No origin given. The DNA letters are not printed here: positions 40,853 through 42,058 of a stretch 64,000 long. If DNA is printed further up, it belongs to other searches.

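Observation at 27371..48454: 21-kb Wzx/Wzy exopolysaccharide operon with an unusually large tailoring cassette (best candidate for an undescribed pathway)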

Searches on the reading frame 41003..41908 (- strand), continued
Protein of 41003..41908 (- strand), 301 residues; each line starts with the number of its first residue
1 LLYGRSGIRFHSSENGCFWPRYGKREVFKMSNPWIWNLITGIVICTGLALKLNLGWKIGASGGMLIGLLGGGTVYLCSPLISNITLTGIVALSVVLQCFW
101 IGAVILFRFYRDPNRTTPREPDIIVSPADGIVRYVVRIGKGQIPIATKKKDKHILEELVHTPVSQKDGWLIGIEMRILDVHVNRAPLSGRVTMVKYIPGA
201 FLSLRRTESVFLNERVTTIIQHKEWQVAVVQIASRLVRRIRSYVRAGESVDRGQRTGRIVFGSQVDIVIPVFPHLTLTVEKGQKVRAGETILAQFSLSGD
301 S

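Call 61: search_solved_structures(query=A2, max_evalue=1, show_alignments=1)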
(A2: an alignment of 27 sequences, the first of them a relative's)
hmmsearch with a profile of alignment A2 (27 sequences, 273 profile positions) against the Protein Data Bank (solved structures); distinct sequences matched with E-value up to 1: 5.
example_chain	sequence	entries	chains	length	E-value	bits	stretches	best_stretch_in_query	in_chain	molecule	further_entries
7cnw_A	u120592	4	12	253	2.2e-05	27.2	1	78-212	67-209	Phosphatidylserine decarboxylase beta chain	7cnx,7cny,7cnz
6l06_A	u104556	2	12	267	2.5e-05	27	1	78-212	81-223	Phosphatidylserine decarboxylase beta chain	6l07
1dcz_A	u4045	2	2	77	0.46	13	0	248-267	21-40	TRANSCARBOXYLASE 1.3S SUBUNIT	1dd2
1o78_A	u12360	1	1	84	0.56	12.7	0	248-267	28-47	BIOTIN CARBOXYL CARRIER PROTEIN OF METHYLMALONYL-COA CARBOXYL-TRANSFERASE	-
8zia_I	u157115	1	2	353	0.7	12.4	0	187-234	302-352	L-tryptophan decarboxylase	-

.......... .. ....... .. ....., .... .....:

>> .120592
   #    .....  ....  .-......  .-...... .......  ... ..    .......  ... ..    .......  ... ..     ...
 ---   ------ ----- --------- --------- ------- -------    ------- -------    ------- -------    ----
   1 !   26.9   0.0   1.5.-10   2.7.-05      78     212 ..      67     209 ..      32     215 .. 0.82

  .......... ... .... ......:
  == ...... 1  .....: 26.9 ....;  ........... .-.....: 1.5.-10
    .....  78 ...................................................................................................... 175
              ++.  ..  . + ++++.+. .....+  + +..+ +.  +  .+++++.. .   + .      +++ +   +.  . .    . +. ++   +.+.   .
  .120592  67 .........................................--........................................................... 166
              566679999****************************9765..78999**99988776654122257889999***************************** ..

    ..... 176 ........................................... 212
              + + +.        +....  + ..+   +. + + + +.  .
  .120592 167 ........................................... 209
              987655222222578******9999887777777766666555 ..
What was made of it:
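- On Phosphatidylserine decarboxylase family (PF02666): They align to the E. coli PSD motifs (call 61).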

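Call 67: predict_structure(alignment_id=A2)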
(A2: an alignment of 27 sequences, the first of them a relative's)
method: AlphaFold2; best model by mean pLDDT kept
length: 272 residues; sequences in the alignment: 27
mean_pLDDT: 85.5   pTM: 0.76
mean pLDDT of the five models: 85.5, 85.0, 84.6, 81.8, 80.9
residues with pLDDT >= 90: 134; 70-90: 106; 50-70: 30; < 50: 2
segments of 3 or more residues with pLDDT < 50: none
pLDDT, mean of each block of 10 residues (from residue 1): 84 93 86 95 88 82 90 86 82 94 90 60 66 72 87 92 93 78 87 91 80 93 92 86 89 95 84 44
secondary structure, 60 per line:
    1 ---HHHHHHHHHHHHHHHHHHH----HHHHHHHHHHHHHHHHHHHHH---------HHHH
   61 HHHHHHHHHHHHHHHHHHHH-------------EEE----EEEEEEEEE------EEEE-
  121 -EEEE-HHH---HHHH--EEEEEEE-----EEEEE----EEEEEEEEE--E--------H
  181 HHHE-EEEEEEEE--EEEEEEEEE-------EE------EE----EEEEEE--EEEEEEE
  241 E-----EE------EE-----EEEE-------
elements in order: H4-22 H27-47 H57-80 E94-96 E101-109 E116-119 E122-125 H133-136 E139-145 E151-155 E160-168 H180-183 E186-193 E196-204 E226-231 E234-241 E262-265

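Call 70: fold_search(model_id=the predicted structure, library=pdb)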
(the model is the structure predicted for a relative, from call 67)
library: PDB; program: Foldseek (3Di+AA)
matches with E <= 10: 434; with E <= 0.001: 12
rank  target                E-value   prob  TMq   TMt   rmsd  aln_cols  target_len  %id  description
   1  6l06_A                6.4e-06  1.00  0.47  0.49   3.9       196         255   18  Crystal structure of Escherichia coli phosphatidylserine decarboxylase (apo-form) (released 2020-04-15)
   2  7cnx_C                8.0e-06  1.00  0.47  0.53   4.0       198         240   18  Crystal structure of Apo PSD from E. coli (2.63 A) (released 2021-03-24)
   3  7cnw_C                9.0e-06  1.00  0.46  0.49   4.2       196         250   19  Crystal structure of Apo PSD from E. coli (1.90 A) (released 2021-03-24)
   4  7cnz_G                1.0e-05  1.00  0.46  0.50   3.8       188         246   19  Crystal structure of 10PE bound PSD from E. coli (2.70 A) (released 2021-03-24)
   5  7cny_C                1.2e-05  1.00  0.45  0.50   4.3       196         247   18  Crystal structure of 8PE bound PSD from E. coli (2.12 A) (released 2021-03-24)
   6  7cnx_G                1.4e-05  1.00  0.42  0.46  12.0       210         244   18  Crystal structure of Apo PSD from E. coli (2.63 A) (released 2021-03-24)
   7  7cnx_A                1.5e-05  1.00  0.46  0.51   4.0       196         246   18  Crystal structure of Apo PSD from E. coli (2.63 A) (released 2021-03-24)
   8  7cnz_C                1.7e-05  1.00  0.45  0.51   3.7       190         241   20  Crystal structure of 10PE bound PSD from E. coli (2.70 A) (released 2021-03-24)
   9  7cnx_E                2.4e-05  1.00  0.46  0.50   4.0       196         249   19  Crystal structure of Apo PSD from E. coli (2.63 A) (released 2021-03-24)
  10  7cnz_A                2.8e-05  1.00  0.45  0.50   3.9       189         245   19  Crystal structure of 10PE bound PSD from E. coli (2.70 A) (released 2021-03-24)
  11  7cnw_A                4.2e-05  1.00  0.46  0.49   4.0       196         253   19  Crystal structure of Apo PSD from E. coli (1.90 A) (released 2021-03-24)
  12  8x4q_A                1.3e-04  1.00  0.40  0.32   5.4       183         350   16  Apo structure of L-tryptophan specific decarboxylase PsiD (released 2024-11-20)
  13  4e0e_A                5.3e-02  0.11  0.16  0.22  14.7       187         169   11  Crystal structure of a DUF4450 family protein (BT_4147) from Bacteroides thetaiotaomicron VPI-5482 at 2.90 A resolutio (released 2012-05-02)
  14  8s3m_A                6.0e-02  0.89  0.21  0.17   5.6       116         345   14  LysTt72, a lytic endopeptidase from Thermus thermophilus MAT72 phage vB_Tt72 (released 2025-03-05)
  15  5gt1                  1.4e-01  0.84  0.22  0.36   6.6       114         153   16  crystal structure of cbpa from L. salivarius REN (released 2017-07-19)
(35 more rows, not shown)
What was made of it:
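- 41003..41821 (-): Membrane-anchored PSD-family pyruvoyl decarboxylase (Psd-like). The best PDB matches are E. coli PSD 6l06/7cnw, then PsiD 8x4q (calls 67, 70).
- On Phosphatidylserine decarboxylase family (PF02666): Foldseek probability 1.0 to 6l06/7cnw (call 70).
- PSD-family enzymes can act on free amino acids: PsiD, an L-Trp decarboxylase, is the next-best structural match (call 70; weak sequence hit, call 61).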
